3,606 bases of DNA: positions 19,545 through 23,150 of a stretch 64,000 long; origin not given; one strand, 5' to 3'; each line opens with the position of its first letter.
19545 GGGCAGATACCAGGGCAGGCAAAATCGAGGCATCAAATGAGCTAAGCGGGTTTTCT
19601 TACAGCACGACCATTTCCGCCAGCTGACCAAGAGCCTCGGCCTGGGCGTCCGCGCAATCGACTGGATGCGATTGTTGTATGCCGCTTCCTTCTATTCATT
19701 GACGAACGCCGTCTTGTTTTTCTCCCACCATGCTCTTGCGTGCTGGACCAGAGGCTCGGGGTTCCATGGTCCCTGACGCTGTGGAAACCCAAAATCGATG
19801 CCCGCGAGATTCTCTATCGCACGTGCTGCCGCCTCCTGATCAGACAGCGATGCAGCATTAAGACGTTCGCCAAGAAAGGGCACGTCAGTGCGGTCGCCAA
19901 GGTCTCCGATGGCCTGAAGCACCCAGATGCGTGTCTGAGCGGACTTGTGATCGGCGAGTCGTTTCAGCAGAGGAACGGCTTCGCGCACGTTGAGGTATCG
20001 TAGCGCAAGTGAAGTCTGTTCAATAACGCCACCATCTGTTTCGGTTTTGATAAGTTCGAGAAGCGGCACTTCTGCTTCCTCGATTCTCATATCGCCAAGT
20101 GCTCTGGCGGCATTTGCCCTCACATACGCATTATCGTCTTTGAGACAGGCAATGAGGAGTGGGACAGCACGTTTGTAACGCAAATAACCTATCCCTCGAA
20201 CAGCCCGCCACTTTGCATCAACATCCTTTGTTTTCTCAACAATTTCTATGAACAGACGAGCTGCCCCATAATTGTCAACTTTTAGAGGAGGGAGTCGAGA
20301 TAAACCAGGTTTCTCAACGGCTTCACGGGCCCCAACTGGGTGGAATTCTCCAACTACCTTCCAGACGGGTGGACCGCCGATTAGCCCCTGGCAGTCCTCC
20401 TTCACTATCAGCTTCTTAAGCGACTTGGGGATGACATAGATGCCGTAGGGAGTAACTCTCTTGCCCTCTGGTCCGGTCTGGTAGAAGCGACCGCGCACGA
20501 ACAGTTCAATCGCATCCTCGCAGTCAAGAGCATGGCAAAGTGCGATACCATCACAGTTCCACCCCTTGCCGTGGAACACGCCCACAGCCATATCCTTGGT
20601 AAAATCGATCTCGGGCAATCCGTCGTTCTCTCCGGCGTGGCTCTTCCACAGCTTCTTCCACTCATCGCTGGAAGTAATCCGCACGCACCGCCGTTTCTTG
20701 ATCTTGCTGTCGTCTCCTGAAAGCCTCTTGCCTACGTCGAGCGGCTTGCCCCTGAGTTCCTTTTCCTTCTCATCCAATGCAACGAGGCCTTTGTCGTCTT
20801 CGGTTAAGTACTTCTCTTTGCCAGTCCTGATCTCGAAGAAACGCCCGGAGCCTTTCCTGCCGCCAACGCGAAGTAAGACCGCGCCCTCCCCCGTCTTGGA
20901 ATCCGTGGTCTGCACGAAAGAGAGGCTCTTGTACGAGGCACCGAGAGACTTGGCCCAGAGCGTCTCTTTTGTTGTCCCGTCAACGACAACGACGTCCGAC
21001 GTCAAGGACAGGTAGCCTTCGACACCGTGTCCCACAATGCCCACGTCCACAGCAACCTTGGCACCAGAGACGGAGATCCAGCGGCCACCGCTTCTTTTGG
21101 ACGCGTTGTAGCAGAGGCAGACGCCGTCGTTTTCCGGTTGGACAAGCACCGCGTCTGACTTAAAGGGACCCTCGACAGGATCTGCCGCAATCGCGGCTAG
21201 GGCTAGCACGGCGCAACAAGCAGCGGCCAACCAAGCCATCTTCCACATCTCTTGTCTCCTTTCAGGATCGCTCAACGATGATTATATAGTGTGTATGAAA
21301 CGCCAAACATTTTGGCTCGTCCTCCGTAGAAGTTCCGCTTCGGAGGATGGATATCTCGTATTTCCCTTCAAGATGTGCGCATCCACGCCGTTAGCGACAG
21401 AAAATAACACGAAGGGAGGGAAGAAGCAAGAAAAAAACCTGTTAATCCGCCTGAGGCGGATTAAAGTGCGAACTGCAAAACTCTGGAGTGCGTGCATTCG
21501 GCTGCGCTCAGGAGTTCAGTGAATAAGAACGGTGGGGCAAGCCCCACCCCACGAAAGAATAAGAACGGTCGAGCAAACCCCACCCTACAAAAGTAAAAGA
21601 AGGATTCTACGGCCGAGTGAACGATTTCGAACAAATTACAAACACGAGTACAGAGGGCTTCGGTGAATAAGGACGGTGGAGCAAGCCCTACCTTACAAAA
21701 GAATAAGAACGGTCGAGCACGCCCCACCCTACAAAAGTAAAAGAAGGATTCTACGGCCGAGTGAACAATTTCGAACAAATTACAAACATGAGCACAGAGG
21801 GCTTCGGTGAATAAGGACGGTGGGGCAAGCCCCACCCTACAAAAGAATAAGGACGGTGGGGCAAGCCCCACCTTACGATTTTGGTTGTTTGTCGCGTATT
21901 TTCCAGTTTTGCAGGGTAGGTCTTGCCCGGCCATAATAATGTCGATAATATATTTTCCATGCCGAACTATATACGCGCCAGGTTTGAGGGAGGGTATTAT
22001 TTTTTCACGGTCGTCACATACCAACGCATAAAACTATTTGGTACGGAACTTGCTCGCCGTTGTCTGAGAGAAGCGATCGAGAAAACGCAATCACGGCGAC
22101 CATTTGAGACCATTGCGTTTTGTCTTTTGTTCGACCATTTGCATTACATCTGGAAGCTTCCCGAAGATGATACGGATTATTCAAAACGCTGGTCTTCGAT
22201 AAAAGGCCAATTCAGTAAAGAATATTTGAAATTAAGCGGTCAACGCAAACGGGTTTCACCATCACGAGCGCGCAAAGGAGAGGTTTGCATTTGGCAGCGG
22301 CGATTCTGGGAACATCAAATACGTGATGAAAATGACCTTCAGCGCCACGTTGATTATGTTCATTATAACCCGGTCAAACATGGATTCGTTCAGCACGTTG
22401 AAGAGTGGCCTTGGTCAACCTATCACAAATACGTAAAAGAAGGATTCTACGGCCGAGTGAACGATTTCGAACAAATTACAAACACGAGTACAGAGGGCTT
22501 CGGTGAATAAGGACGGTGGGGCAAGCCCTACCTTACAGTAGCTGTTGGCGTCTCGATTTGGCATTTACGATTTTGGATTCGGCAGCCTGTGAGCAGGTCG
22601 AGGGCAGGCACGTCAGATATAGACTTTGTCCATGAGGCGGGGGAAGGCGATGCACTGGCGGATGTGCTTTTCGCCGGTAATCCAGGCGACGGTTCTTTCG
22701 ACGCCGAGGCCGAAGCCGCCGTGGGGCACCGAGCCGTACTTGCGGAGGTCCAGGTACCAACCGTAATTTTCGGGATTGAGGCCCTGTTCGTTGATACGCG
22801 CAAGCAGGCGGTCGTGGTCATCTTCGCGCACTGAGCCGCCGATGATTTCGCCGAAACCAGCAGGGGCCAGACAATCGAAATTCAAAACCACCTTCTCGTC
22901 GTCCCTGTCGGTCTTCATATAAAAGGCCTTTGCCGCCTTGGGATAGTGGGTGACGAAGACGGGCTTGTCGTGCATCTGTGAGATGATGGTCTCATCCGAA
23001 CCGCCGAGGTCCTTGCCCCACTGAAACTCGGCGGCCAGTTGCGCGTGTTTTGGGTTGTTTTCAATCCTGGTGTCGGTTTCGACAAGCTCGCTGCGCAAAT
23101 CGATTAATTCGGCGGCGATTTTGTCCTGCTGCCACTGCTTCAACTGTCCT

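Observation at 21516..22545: RAYT embedded in a REP array that has also copied the last 78 bp of the RAYT gene twice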

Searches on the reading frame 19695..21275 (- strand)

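Call 8: search_protein_families(library=pfam, proteins=[window:19695-21275:-], max_evalue=0.01)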
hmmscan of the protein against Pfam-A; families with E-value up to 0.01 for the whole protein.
window:19695-21275:- (527 aa): 5 families
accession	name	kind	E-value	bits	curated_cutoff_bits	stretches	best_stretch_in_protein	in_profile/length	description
PF13646.12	HEAT_2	-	5.1e-22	78.4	27.7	2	342-425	4-87/88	HEAT repeats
PF03130.22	HEAT_PBS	-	3.7e-10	39.7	20.9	1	355-380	2-27/27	PBS lyase HEAT-like repeat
PF00514.29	Arm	-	2.5e-06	27.8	20.6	0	370-394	13-37/41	Armadillo/beta-catenin-like repeat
PF13513.12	HEAT_EZ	-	1.5e-05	25.9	27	1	367-394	26-53/55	HEAT-like repeat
PF02985.28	HEAT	-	2.2e-05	24.7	23.5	1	371-396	2-27/31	HEAT repeat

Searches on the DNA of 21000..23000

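Call 61: search_rna_families(source=window, start=21000, end=23000, threshold=evalue, max_evalue=1)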
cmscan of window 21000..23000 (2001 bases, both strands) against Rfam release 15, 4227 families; matches with E-value up to 1: 1.
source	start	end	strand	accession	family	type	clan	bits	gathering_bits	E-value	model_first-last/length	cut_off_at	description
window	22182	22279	+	RF03025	RT-4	Gene; sRNA;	-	26.1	73.5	0.083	1-118/118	no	RT-4 RNA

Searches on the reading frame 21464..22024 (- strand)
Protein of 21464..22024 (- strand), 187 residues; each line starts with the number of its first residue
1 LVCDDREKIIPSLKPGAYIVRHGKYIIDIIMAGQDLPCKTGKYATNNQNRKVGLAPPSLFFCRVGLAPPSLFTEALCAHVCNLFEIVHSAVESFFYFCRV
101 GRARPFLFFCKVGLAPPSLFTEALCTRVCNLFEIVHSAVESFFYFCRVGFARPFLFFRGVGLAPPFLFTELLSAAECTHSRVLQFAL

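Call 45: find_homologous_proteins(query=window:21464-22024:-, max_evalue=10)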
Query window:21464-22024:- (187 aa): 1 proteins with E <= 10 among 785 candidates.
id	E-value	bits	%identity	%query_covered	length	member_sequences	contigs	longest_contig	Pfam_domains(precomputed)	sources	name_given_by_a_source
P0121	4.2e-7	48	64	24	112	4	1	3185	-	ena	-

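Call 47: find_encoding_contigs(protein=P0121, flank=5000, max_places=4)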
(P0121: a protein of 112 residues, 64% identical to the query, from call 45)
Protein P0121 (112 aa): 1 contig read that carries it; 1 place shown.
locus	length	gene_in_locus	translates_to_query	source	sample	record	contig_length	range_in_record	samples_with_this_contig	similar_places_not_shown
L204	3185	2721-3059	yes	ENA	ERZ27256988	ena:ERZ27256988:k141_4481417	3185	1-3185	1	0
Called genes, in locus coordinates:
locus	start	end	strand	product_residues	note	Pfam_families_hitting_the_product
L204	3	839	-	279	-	?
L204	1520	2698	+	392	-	PF13088:BNR_2, PF15902:Sortilin-Vps10 (faint), PF13088:BNR_2 (weak)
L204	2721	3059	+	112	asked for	-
